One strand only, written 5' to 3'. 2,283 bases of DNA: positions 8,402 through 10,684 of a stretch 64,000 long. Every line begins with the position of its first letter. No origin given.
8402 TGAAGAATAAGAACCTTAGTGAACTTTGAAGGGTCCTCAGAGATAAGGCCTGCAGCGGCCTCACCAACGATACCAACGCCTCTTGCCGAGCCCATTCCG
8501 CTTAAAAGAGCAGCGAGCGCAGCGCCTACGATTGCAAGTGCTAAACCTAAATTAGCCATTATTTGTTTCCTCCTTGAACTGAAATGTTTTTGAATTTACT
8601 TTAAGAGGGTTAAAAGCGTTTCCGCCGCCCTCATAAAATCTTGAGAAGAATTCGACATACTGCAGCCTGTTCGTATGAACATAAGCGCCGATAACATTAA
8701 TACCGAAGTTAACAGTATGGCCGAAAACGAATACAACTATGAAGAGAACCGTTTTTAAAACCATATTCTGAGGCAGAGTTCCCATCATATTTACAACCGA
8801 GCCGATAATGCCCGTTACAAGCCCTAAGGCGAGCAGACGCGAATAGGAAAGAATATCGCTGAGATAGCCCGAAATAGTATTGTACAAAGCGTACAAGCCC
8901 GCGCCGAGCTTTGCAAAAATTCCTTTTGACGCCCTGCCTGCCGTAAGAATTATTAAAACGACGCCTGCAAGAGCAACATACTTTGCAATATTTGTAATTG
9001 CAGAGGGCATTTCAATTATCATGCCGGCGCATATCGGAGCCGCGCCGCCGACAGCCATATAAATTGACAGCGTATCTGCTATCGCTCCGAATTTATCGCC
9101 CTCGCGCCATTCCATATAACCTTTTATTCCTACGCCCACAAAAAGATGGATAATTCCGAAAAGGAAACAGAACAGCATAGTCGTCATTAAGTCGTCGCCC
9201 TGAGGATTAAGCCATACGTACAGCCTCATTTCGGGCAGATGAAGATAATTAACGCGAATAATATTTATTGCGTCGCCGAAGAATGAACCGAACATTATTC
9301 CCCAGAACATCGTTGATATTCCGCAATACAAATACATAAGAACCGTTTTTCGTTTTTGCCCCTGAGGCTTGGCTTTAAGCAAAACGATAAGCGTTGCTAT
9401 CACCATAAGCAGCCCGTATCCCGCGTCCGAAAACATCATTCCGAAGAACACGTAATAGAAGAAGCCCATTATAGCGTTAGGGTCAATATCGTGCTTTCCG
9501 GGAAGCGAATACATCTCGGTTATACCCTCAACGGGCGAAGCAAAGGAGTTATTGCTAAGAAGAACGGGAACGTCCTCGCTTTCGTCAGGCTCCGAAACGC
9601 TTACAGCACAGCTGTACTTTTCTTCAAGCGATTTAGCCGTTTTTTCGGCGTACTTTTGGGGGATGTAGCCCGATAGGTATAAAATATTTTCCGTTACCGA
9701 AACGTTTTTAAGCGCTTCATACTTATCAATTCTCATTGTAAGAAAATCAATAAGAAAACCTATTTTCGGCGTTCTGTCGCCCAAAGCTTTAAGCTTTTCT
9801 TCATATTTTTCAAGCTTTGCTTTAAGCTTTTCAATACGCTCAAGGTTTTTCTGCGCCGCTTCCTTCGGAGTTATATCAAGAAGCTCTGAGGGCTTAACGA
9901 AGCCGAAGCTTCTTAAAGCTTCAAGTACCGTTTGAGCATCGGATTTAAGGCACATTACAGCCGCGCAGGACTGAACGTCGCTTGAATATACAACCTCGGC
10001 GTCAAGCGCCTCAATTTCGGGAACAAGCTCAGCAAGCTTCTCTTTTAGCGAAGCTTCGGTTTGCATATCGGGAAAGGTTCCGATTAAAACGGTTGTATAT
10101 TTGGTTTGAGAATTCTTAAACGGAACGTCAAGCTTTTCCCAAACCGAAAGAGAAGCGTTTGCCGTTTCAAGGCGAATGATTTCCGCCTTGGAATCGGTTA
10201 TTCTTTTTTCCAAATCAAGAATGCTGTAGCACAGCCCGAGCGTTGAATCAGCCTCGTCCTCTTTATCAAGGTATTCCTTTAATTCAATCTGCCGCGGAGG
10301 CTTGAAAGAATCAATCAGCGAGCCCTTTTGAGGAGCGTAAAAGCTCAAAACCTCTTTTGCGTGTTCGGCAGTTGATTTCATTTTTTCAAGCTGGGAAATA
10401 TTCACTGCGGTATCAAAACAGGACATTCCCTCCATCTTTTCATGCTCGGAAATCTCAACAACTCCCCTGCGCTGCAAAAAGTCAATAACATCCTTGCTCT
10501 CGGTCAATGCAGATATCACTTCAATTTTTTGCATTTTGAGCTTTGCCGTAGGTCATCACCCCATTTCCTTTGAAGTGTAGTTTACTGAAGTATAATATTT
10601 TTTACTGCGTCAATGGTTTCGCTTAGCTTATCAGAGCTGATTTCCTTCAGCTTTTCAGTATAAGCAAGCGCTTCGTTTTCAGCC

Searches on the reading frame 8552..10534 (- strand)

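Call 24: search_protein_families(library=pfam, proteins=[window:8552-10534:-], max_evalue=0.00001)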
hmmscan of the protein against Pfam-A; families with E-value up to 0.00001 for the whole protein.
window:8552-10534:- (660 aa): 1 family
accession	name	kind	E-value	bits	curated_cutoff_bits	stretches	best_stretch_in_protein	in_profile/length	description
PF01496.24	V_ATPase_I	-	2.8e-23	82.3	30.7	2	226-431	247-469/815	V-type ATPase 116kDa subunit family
